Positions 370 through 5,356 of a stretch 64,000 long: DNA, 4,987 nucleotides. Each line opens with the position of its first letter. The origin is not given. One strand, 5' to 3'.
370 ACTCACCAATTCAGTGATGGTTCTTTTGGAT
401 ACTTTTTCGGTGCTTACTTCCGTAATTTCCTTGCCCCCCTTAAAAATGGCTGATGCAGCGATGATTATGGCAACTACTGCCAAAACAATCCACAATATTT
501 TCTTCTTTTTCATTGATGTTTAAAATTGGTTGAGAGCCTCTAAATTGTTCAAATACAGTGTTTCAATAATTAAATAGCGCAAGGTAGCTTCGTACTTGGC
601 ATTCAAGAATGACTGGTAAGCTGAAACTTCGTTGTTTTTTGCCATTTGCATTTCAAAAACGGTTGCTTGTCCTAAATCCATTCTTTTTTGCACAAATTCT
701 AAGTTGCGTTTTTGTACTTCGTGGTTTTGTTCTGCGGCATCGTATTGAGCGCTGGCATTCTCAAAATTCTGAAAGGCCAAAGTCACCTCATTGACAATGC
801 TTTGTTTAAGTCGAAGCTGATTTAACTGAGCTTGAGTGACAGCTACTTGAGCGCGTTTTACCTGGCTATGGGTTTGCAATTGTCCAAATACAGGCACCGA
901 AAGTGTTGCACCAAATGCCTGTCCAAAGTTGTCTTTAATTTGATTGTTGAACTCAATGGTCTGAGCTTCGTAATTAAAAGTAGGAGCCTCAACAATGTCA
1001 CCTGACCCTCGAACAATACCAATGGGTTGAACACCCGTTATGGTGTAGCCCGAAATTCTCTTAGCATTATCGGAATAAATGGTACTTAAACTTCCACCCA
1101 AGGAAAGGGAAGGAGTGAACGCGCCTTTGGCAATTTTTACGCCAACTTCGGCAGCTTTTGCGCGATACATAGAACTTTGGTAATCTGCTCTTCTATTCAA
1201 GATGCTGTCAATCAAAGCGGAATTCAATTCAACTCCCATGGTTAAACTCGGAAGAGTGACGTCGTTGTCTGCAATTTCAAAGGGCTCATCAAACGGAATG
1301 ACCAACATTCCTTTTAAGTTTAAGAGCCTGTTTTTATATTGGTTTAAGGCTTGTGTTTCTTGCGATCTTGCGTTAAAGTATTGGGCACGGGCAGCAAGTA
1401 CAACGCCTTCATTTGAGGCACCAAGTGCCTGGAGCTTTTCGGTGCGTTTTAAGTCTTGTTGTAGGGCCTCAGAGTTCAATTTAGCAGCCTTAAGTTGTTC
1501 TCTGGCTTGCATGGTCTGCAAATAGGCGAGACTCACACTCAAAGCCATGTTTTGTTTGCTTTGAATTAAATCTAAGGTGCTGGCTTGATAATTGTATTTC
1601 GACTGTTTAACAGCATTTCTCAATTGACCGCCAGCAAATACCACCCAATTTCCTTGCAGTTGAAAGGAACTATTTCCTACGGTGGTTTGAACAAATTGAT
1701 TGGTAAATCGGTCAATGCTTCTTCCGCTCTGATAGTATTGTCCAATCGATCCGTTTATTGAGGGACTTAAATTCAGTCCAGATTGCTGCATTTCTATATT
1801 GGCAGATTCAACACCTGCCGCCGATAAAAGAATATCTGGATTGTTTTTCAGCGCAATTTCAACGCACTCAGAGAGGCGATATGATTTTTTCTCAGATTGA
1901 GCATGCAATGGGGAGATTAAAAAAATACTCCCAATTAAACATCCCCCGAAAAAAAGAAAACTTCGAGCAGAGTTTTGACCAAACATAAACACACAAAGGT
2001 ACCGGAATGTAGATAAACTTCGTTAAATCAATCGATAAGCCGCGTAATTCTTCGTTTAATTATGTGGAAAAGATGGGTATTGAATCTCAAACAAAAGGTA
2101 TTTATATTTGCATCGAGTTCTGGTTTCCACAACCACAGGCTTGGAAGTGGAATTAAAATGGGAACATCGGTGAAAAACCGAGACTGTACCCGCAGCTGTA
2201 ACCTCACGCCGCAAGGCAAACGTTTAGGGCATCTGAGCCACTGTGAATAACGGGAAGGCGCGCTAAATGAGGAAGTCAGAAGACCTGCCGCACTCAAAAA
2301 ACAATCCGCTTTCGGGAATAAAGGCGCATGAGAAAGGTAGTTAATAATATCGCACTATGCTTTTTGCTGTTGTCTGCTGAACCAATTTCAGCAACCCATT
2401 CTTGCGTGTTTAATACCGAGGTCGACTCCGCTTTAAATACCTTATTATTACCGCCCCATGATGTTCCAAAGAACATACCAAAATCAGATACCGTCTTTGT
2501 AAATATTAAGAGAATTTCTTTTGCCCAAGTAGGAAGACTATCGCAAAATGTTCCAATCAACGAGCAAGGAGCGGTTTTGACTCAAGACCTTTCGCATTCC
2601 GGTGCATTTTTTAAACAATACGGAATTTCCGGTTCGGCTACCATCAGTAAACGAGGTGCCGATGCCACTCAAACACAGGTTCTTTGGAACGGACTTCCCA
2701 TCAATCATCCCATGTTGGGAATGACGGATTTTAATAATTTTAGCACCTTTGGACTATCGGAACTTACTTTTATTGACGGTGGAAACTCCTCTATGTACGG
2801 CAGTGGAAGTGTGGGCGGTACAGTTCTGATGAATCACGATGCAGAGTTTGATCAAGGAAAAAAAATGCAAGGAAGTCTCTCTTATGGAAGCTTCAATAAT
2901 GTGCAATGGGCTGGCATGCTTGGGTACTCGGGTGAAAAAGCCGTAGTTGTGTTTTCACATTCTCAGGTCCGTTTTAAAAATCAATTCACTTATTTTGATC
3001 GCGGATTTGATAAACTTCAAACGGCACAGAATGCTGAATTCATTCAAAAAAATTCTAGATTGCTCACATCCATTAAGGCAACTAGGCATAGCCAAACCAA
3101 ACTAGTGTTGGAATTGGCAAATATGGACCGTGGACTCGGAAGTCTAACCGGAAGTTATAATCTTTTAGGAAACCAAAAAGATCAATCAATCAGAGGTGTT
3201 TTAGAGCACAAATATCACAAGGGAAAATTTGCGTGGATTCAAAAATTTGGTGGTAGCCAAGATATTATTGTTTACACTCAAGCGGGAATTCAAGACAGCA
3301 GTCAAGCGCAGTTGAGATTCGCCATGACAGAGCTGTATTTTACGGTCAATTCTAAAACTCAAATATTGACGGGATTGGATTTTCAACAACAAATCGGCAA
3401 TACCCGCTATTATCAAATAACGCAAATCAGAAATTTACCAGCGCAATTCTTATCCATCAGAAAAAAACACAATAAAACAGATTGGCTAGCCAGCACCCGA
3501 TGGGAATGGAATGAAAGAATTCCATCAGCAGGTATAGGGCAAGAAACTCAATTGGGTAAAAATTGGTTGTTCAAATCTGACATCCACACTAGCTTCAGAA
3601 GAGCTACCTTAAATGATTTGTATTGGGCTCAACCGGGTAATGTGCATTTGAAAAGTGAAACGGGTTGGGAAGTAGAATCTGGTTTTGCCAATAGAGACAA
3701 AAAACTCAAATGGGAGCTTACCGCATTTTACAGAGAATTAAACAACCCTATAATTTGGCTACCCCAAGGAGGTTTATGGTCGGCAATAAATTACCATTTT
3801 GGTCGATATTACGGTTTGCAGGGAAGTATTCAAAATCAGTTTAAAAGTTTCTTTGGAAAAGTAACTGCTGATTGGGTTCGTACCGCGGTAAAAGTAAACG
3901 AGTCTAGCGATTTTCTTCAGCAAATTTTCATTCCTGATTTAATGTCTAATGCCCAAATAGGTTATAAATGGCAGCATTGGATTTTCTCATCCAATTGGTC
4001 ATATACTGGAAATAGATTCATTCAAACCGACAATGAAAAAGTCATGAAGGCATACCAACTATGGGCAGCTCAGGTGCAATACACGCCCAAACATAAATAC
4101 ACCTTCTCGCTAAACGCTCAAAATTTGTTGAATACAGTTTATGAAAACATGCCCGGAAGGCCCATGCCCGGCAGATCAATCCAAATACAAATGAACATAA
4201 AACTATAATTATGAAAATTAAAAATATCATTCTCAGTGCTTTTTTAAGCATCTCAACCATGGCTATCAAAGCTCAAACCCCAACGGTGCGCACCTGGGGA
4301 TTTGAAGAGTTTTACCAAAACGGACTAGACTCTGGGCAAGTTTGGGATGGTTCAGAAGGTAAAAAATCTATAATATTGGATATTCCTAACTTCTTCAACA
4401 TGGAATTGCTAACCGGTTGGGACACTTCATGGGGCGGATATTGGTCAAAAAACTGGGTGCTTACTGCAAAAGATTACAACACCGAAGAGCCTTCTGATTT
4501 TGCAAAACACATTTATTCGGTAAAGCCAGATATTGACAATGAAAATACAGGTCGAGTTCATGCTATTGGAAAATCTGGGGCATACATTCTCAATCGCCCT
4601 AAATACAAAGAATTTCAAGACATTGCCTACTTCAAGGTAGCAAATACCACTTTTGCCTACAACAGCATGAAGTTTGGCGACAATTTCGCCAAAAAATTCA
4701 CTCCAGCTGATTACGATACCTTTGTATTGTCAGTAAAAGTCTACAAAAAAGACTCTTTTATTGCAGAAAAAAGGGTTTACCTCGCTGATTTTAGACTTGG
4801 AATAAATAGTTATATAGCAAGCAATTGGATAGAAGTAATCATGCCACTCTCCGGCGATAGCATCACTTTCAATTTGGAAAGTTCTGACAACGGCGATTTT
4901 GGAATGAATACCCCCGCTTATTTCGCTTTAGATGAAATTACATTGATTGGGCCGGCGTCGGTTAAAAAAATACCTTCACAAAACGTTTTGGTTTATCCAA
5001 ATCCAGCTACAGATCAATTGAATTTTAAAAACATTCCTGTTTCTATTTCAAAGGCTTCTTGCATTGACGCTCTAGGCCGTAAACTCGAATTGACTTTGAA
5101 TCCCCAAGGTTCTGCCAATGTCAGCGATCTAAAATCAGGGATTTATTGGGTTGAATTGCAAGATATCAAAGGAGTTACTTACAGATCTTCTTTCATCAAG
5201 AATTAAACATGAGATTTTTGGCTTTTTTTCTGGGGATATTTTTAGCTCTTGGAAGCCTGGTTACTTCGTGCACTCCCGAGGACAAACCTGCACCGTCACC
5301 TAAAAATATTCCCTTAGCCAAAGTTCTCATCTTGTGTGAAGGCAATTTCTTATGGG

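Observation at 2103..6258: Cobalamin-riboswitch-led outer-membrane B12 capture locus: btuB-like receptor, DUF4465-like protein and beta-propeller lipoprotein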

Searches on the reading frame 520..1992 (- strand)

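Call 5: search_protein_families(library=pfam, proteins=[window:520-1992:-], max_evalue=0.01)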
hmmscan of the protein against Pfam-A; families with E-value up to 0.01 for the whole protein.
window:520-1992:- (490 aa): 1 family
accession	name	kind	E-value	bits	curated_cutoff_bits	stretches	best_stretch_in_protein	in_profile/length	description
PF02321.23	OEP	-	6.8e-50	169.9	22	3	40-227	1-183/187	Outer membrane efflux protein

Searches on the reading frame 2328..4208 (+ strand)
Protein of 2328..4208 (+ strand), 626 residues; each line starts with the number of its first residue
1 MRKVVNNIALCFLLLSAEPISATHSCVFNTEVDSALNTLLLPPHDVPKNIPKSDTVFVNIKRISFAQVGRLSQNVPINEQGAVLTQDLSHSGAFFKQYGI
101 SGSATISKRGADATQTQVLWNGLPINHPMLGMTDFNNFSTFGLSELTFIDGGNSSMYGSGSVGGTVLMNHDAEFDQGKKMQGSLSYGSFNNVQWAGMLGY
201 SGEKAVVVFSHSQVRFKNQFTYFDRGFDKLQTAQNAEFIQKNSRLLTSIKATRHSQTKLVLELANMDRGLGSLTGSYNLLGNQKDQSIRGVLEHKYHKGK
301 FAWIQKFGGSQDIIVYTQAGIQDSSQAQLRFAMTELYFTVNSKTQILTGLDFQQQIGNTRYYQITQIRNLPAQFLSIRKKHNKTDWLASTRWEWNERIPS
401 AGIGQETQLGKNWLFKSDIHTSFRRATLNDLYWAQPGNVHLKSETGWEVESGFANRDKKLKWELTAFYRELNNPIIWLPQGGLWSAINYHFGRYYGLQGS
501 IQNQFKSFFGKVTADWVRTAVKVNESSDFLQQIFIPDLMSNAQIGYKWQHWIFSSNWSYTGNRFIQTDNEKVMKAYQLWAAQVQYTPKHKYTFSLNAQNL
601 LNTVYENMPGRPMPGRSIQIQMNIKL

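Call 5: search_protein_families(library=pfam, proteins=[window:2328-4208:+], max_evalue=0.01)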
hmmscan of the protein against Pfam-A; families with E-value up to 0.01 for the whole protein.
window:2328-4208:+ (626 aa): 2 families
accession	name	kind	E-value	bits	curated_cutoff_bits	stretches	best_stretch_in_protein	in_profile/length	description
PF00593.30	TonB_dep_Rec_b-barrel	-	1.1e-14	55.7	27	1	190-600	57-436/436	TonB dependent receptor-like, beta-barrel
PF07715.20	Plug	-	2.6e-10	41.2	23.9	1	95-165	37-107/107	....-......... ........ Plug Domain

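Call 8: search_solved_structures(query=window:2328-4208:+, max_evalue=0.01)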
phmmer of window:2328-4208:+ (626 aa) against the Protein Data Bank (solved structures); distinct sequences matched with E-value up to 0.01: 4.
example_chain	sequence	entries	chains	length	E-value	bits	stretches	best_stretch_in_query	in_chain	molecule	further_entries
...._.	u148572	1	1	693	3.1e-23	85.3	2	89-203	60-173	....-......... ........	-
8bmx_C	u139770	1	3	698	3.2e-23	85.2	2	58-200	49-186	Putative TonB-linked outer membrane receptor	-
8p98_A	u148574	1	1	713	3.4e-23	85.1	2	89-203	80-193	Vitamin B12 transporter BtuB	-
8blw_A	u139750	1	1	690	1.6e-06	30.1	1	420-624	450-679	Vitamin B12 transporter BtuB1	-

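Call 9: search_protein_families(library=ncbifam, proteins=[window:2328-4208:+], max_evalue=0.01)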
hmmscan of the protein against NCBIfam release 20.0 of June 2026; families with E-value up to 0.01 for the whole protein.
window:2328-4208:+ (626 aa): 7 families
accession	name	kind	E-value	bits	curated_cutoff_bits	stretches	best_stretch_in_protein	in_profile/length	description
TIGR01779.1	TonB-B12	equivalog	1.9e-22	79.6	599.7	1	102-621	85-609/614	TonB-dependent vitamin B12 receptor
NF007926.1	PRK10641.1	equivalog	3.9e-11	42.2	836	2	98-189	80-174/617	TonB-dependent vitamin B12 receptor BtuB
TIGR01783.1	TonB-siderophor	subfamily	7.3e-07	28.2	223.5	1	439-605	447-620/649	TonB-dependent siderophore receptor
NF049946.1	TonB_dep_CU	exception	4.4e-06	25.3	700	1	439-624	489-680/683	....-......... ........, CU motif-type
NF049947.1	TonB_dep_PCPU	exception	6e-06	24.7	800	1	417-625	460-684/685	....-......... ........, PCPU motif-type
TIGR01782.1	TonB-Xanth-Caul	subfamily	6.6e-06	24.7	310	1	535-621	765-863/868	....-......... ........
TIGR01786.1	TonB-hemlactrns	subfamily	0.0024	16.3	323.75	0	437-625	485-718/719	TonB-dependent hemoglobin/transferrin/lactoferrin family receptor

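Call 59: search_solved_structures(query=window:2328-4208:+, max_evalue=0.01, show_alignments=1)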
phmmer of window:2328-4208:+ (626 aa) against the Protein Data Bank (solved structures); distinct sequences matched with E-value up to 0.01: 4.
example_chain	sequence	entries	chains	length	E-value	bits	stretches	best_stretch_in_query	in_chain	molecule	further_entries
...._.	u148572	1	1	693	3.1e-23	85.3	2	89-203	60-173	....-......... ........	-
8bmx_C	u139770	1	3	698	3.2e-23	85.2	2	58-200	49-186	Putative TonB-linked outer membrane receptor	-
8p98_A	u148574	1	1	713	3.4e-23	85.1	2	89-203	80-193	Vitamin B12 transporter BtuB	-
8blw_A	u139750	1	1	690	1.6e-06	30.1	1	420-624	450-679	Vitamin B12 transporter BtuB1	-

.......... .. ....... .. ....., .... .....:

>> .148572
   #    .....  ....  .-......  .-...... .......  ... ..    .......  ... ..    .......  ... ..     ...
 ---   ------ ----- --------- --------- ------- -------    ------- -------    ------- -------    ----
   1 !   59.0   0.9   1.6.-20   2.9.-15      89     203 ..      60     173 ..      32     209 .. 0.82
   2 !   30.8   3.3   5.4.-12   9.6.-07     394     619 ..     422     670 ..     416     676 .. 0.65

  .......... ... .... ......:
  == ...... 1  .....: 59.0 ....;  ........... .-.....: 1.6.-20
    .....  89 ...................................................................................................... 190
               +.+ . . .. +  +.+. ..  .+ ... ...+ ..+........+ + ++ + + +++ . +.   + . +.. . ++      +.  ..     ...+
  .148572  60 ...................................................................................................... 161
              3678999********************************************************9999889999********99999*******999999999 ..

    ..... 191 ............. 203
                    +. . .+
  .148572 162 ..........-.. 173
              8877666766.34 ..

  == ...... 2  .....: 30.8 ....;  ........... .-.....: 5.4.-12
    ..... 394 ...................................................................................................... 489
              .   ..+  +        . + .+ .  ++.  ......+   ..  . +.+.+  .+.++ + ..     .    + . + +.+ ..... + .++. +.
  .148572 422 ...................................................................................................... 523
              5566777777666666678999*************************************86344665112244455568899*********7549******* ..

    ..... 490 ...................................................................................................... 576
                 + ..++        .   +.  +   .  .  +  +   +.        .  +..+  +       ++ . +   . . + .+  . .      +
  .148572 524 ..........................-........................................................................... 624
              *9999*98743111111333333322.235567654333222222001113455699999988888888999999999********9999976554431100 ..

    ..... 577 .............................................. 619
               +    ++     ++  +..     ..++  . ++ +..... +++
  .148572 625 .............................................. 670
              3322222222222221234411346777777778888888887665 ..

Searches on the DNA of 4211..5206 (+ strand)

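Call 29: search_rna_families(sources=[L001, L003, L005], threshold=gathering)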
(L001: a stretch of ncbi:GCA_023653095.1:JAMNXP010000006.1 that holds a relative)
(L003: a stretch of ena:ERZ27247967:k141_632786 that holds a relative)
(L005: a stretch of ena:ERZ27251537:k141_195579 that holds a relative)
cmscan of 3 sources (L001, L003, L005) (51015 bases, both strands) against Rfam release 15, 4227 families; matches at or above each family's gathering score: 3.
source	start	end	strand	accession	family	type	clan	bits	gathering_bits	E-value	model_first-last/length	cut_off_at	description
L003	5862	6065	+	RF00174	Cobalamin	Cis-reg; riboswitch;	CL00101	88.3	31.5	1.4e-20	1-189/189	no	Cobalamin riboswitch aptamer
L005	5737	5948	+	RF00174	Cobalamin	Cis-reg; riboswitch;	CL00101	87.1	31.5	3.2e-20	1-189/189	no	Cobalamin riboswitch aptamer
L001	5770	5974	+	RF00174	Cobalamin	Cis-reg; riboswitch;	CL00101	82.1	31.5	8.8e-19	1-189/189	no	Cobalamin riboswitch aptamer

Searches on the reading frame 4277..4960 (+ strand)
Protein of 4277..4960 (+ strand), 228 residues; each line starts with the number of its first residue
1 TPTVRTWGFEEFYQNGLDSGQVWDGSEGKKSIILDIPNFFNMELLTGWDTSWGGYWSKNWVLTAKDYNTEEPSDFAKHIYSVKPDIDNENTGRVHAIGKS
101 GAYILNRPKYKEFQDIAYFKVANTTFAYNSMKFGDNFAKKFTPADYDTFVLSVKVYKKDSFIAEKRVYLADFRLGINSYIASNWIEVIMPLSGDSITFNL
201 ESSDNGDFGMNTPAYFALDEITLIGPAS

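Call 81: search_protein_representatives(protein=window:4277-4960:+)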
Query: 228 residues. Proteins with E-value up to 0.001 (for the whole library): 1852; up to 1e-10: 634; up to 1e-30: 49. The best 150 are listed.
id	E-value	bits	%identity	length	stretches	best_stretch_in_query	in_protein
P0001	1.0e-147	506.5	96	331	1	1-228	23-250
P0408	8.3e-77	274.4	40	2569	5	94-223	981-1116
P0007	2.0e-53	197.9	68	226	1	82-228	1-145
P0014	1.5e-50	188.5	46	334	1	4-225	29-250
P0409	3.1e-47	177.6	47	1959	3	120-223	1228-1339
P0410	1.3e-46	175.7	44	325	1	5-223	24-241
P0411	1.6e-46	175.3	46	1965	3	112-227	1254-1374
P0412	3.1e-46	174.4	46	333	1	7-223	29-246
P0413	5.2e-46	173.7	45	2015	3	117-223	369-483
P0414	2.2e-45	171.6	41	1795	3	118-223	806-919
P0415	2.2e-45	171.6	46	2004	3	116-226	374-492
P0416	7.9e-45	169.8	47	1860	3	112-226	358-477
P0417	3.6e-44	167.6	45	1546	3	119-226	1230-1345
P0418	5.0e-44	167.2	46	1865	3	114-223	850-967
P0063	1.9e-43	165.2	49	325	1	11-221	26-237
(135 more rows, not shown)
